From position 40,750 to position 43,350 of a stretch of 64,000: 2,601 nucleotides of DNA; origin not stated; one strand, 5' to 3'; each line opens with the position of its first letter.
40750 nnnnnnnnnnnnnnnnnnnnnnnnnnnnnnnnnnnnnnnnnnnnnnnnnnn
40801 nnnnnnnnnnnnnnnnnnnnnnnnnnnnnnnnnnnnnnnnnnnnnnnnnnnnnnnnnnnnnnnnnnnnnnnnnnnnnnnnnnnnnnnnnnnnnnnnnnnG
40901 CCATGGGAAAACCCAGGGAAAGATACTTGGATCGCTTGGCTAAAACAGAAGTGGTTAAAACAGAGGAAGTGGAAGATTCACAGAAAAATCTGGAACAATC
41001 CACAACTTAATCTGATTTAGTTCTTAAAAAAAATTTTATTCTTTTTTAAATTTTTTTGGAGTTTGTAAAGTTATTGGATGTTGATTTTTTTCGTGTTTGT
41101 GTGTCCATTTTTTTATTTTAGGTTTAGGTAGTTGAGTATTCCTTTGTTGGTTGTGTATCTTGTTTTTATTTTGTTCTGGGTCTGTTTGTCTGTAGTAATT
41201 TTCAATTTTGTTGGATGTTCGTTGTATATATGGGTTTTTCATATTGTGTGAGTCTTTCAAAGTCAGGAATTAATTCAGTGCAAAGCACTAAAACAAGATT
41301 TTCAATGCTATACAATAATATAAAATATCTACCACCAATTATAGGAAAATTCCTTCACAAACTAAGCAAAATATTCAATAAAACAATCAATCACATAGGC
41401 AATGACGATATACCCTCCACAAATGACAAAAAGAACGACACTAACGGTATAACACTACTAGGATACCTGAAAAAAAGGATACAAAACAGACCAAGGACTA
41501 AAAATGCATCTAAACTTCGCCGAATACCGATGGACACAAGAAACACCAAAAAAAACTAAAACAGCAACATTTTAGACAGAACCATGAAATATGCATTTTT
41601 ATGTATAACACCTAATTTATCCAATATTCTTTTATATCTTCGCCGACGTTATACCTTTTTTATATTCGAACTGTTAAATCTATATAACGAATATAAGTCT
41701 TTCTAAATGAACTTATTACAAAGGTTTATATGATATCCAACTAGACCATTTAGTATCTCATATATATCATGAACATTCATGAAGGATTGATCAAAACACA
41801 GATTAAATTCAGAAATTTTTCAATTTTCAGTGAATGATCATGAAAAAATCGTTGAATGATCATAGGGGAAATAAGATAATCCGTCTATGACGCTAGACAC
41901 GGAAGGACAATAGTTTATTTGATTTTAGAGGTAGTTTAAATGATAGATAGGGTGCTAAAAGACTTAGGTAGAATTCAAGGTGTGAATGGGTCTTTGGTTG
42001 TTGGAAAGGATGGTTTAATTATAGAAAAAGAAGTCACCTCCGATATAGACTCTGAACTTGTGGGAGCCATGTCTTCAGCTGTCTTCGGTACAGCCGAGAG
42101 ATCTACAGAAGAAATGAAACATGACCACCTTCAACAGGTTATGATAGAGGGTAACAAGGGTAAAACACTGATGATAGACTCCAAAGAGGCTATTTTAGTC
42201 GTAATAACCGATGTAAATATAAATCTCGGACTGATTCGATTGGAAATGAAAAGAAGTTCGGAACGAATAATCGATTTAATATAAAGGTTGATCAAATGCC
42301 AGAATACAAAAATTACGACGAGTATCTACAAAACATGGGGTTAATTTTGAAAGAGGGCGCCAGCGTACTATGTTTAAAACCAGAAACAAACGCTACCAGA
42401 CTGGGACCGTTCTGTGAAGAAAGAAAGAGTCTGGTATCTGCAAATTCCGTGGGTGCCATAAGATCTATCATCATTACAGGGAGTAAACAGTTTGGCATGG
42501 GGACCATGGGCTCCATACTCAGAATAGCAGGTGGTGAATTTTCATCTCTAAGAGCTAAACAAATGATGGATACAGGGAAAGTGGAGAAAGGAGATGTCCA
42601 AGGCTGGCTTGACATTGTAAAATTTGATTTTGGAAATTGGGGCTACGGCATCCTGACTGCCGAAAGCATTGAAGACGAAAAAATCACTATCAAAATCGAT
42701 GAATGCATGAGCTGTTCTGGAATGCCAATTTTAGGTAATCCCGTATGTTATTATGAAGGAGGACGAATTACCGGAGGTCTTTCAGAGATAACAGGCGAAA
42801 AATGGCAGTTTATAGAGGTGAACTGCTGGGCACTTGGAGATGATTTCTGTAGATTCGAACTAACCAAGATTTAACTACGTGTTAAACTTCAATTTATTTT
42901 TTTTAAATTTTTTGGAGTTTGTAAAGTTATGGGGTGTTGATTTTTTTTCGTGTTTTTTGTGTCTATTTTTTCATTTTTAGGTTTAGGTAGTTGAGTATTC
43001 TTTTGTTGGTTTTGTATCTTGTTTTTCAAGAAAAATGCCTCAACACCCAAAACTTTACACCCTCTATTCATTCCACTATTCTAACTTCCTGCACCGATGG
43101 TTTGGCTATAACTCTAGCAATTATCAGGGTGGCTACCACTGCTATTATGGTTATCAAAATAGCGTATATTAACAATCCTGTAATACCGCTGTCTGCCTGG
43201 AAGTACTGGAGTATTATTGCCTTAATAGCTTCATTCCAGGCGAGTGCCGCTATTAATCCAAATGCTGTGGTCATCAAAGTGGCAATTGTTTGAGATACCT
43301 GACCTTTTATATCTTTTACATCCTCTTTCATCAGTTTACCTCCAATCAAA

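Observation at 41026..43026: ~130-bp direct repeats bracket a Roadblock/LC7-V4R two-gene cassette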

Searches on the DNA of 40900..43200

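Call 57: search_rna_families(source=window, start=40900, end=43200, threshold=evalue, max_evalue=1)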
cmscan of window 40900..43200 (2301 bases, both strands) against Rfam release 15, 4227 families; matches with E-value up to 1: 1.
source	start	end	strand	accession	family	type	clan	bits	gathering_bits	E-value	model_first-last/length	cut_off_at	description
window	42559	42609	+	RF01123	sR35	Gene; snRNA; snoRNA; CD-box;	-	15.6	60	0.91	1-57/57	no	Small nucleolar RNA sR35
